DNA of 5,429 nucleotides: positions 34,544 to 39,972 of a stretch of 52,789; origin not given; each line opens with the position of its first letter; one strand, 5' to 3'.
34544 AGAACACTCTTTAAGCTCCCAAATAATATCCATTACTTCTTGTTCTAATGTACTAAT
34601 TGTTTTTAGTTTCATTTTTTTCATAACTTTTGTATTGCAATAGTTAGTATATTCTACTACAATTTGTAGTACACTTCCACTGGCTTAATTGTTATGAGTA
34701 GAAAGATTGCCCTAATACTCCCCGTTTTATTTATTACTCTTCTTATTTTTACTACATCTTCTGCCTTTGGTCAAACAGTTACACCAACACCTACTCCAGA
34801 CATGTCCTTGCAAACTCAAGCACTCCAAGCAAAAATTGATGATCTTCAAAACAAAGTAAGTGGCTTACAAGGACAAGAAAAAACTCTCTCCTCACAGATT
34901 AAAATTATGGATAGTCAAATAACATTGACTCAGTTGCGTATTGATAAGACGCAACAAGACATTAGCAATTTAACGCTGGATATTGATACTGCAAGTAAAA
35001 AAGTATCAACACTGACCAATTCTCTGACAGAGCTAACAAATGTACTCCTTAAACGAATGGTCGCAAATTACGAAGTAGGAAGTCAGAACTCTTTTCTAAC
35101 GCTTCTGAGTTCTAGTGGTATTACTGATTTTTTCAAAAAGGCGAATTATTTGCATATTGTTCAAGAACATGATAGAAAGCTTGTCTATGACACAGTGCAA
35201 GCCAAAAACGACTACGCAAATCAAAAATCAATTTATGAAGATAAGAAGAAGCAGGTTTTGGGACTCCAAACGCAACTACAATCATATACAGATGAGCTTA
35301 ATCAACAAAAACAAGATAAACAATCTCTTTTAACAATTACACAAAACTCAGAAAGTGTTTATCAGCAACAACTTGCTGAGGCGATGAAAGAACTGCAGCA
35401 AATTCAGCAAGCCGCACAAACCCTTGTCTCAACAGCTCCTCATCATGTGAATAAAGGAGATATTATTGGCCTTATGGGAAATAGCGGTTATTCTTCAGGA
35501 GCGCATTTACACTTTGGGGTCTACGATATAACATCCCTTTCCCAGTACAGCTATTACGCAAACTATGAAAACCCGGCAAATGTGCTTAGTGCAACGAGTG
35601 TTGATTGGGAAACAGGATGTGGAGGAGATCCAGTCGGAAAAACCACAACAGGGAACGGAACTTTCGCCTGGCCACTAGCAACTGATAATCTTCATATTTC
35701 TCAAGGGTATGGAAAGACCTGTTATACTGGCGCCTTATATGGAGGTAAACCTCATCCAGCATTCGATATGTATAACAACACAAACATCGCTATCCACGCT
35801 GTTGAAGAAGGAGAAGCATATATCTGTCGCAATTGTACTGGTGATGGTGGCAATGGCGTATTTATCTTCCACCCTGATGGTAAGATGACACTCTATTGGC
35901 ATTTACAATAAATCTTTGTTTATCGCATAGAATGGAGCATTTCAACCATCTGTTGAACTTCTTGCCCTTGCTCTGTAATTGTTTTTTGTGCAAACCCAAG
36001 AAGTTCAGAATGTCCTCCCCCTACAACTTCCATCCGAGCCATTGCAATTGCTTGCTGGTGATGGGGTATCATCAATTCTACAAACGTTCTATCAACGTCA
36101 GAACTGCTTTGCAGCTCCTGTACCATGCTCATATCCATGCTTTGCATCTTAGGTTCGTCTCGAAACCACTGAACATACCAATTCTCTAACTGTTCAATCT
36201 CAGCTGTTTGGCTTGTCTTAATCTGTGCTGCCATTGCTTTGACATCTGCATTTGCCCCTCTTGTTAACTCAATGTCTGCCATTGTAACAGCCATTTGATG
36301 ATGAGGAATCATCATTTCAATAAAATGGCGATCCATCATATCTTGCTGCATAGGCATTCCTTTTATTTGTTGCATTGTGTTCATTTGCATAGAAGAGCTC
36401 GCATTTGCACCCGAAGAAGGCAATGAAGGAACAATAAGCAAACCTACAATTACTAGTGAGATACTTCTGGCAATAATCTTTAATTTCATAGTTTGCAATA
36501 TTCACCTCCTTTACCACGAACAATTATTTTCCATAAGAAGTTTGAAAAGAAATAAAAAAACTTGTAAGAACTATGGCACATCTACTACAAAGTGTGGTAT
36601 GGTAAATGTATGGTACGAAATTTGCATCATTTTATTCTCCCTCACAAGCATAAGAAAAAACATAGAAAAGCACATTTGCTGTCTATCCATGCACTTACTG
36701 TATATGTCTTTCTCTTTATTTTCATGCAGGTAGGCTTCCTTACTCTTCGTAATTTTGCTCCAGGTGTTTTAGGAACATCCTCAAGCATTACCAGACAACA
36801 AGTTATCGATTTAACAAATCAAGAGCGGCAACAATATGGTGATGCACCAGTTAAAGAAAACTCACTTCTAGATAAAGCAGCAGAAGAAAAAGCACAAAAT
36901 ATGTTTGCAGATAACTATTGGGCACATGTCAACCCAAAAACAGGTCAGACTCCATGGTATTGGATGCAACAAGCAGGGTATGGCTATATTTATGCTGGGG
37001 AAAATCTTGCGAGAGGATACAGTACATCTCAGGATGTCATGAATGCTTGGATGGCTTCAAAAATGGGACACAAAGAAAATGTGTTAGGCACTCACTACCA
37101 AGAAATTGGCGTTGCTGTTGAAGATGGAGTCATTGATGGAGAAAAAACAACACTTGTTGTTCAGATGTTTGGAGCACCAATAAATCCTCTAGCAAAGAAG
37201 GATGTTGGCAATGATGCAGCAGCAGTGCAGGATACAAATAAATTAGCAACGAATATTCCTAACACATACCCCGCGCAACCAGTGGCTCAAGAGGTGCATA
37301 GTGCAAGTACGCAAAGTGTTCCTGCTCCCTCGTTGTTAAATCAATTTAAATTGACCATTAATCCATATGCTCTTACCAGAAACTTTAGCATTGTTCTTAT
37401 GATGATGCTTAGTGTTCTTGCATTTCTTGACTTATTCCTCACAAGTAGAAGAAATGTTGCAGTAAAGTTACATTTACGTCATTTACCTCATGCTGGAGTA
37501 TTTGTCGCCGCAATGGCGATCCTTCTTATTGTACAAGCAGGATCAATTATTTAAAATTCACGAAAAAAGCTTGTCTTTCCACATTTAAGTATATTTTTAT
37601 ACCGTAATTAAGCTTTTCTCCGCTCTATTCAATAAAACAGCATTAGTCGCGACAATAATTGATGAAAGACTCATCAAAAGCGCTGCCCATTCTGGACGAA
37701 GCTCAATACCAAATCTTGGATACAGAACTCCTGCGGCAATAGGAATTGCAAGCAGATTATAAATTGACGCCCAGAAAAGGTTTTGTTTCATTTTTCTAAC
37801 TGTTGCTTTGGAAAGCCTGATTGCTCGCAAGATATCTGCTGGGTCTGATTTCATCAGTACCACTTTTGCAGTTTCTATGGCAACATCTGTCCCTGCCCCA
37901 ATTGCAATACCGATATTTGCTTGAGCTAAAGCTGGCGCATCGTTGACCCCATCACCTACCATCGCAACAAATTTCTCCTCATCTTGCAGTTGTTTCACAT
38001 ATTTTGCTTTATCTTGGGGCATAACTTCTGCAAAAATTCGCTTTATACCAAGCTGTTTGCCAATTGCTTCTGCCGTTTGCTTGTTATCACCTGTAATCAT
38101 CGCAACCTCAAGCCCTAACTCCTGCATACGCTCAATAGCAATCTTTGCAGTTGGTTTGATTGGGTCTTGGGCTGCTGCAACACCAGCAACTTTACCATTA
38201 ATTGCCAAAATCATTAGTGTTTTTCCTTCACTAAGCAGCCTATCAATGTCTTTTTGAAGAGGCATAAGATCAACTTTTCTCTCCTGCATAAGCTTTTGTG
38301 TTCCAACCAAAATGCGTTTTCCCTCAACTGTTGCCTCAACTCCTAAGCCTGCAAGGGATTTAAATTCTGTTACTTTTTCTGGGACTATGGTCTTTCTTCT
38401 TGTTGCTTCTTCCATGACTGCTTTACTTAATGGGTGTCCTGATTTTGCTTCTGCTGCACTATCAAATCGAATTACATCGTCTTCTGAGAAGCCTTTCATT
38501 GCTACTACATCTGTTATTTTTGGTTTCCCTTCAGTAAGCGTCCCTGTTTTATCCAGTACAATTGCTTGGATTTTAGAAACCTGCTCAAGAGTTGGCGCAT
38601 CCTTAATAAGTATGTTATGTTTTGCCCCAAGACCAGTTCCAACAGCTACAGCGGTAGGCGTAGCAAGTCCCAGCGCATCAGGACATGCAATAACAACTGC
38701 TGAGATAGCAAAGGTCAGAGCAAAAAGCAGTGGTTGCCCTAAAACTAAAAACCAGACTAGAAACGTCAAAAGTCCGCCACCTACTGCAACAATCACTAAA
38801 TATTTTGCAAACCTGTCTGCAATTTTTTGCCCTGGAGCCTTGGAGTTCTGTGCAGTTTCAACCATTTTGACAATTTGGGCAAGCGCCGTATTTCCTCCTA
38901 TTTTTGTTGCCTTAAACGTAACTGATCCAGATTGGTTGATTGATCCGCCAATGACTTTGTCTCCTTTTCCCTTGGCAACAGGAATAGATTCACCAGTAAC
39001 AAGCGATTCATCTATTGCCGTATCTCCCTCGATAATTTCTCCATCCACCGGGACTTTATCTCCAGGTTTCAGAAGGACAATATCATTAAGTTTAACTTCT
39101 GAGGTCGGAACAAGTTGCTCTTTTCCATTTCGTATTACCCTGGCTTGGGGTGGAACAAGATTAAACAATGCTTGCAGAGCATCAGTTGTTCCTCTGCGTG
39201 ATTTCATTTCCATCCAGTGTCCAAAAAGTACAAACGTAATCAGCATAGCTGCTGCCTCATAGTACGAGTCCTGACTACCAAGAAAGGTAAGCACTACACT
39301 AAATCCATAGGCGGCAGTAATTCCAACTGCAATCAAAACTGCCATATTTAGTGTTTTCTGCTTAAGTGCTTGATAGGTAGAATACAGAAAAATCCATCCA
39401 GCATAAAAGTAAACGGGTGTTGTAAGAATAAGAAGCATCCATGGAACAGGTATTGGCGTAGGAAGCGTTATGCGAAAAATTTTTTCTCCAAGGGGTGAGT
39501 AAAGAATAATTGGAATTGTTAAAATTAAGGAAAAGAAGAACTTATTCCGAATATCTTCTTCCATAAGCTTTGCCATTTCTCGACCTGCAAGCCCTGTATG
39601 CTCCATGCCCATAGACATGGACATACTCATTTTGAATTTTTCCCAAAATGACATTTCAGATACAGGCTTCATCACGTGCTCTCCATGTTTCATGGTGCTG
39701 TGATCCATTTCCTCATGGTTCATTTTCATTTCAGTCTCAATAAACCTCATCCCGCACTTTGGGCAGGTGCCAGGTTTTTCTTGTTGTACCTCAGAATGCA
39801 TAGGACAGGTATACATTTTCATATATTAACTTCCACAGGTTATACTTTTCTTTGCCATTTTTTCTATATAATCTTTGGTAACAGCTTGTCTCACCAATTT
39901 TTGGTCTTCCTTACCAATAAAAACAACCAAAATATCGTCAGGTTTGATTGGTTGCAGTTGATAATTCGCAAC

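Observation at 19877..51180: Candidate integrative conjugative element with a minimal T4SS and a serine recombinase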

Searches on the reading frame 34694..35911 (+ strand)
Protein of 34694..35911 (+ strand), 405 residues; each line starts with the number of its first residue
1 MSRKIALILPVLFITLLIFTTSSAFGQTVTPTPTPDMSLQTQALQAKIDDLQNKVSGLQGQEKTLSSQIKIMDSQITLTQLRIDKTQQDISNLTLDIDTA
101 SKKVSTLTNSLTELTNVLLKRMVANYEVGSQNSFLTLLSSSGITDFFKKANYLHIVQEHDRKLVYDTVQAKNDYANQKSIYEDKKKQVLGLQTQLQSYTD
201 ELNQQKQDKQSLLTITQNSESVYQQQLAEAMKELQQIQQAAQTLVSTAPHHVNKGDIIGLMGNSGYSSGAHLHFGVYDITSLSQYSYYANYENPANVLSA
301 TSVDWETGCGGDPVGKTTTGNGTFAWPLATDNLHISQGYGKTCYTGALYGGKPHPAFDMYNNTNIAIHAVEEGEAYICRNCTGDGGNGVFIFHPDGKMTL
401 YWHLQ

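Call 10: search_protein_families(library=pfam, proteins=[window:34694-35911:+], max_evalue=0.01)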
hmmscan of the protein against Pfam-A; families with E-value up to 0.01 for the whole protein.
window:34694-35911:+ (405 aa): 7 families
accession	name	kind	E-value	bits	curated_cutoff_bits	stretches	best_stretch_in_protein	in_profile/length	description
PF01551.29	Peptidase_M23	-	9.4e-12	45.4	28.7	1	245-277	57-88/96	Peptidase family M23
PF24568.1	CC_PcsB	-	0.00054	20.2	27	1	106-172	3-70/75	Peptidoglycan hydrolase PcsB, coiled-coil domain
PF12795.12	MscS_porin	-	0.00094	19.3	34.4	0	28-116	67-155/238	Mechanosensitive ion channel porin domain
PF11932.13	DUF3450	-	0.0022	17.8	32.6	1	17-118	7-109/241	Protein of unknown function (DUF3450)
PF00038.26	Filament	-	0.0068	16.5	40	0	171-244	202-275/313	Intermediate filament protein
PF25014.1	NET2A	-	0.0075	16.6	33.1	1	37-125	123-209/235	NET2A-like domain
PF08614.16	ATG16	-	0.0088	16.7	33.7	1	31-117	66-152/200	Autophagy protein 16 (ATG16)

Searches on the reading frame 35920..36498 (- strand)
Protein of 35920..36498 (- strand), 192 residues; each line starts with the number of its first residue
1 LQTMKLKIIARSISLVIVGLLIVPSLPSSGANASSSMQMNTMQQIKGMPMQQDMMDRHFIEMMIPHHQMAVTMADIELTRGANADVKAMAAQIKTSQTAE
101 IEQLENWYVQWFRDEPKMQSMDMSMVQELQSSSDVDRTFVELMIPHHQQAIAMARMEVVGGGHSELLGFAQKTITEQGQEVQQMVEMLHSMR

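Call 10: search_protein_families(library=pfam, proteins=[window:35920-36498:-], max_evalue=0.01)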
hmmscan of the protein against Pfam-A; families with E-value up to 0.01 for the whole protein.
window:35920-36498:- (192 aa): 2 families
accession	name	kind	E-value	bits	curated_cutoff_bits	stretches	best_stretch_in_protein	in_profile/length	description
PF03713.19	DUF305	-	5.1e-48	163.4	27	2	56-188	1-151/151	Domain of unknown function (DUF305)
PF13628.12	DUF4142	-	5.1e-14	53.1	27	2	56-176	3-127/138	Domain of unknown function (DUF4142)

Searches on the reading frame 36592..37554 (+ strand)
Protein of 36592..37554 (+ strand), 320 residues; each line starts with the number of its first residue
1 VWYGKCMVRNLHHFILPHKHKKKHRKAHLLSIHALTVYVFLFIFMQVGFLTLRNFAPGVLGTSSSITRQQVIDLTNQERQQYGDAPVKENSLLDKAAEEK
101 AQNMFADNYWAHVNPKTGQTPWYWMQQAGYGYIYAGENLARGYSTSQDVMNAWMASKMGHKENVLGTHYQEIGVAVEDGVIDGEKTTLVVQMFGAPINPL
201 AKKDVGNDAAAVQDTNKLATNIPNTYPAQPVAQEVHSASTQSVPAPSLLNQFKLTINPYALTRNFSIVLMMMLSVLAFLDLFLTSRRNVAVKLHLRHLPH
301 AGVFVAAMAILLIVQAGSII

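Call 10: search_protein_families(library=pfam, proteins=[window:36592-37554:+], max_evalue=0.01)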
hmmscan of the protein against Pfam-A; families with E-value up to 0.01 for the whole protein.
window:36592-37554:+ (320 aa): 1 family
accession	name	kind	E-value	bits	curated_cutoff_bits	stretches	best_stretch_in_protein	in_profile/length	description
PF00188.32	CAP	-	3e-12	47.9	21.1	1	73-179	2-105/117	Cysteine-rich secretory protein family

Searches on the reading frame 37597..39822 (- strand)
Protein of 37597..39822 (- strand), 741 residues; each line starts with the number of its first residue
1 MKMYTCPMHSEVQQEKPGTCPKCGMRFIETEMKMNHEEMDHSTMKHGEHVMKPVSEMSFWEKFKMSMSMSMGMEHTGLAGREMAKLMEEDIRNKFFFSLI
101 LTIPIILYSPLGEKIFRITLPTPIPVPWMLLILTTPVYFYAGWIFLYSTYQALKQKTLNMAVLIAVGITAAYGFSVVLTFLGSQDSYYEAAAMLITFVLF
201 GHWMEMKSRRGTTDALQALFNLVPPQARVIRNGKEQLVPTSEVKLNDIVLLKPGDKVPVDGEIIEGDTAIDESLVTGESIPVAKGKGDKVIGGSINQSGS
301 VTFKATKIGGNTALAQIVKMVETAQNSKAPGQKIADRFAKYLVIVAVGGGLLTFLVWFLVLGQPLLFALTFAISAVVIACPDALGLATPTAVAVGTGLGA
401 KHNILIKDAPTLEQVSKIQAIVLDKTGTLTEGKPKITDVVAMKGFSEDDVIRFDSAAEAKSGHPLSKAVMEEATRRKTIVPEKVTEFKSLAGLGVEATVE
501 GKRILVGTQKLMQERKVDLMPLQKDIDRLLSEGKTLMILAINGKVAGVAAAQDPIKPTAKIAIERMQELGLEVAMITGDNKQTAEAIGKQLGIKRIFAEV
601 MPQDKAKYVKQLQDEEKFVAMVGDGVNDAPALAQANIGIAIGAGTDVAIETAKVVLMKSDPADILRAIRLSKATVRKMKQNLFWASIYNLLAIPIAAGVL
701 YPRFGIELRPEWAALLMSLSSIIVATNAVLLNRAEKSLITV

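Call 10: search_protein_families(library=pfam, proteins=[window:37597-39822:-], max_evalue=0.01)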
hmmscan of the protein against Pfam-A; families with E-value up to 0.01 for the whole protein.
window:37597-39822:- (741 aa): 5 families
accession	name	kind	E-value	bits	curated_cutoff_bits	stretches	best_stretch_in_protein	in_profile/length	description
PF00122.25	E1-E2_ATPase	-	7.1e-58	195.5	28.1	1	222-402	2-181/181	E1-E2 ATPase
PF00702.32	Hydrolase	-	1.8e-35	123.5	26.4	1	418-636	1-191/191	haloacid dehalogenase-like hydrolase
PF19335.5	HMBD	-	5.8e-10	39.4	23.6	1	4-28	2-26/28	Heavy metal binding domain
PF08282.18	Hydrolase_3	-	7.5e-06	26.3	20.9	1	609-660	196-247/255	haloacid dehalogenase-like hydrolase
PF13419.12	HAD_2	-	0.0083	16.7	23.8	0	559-637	84-173/178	Haloacid dehalogenase-like hydrolase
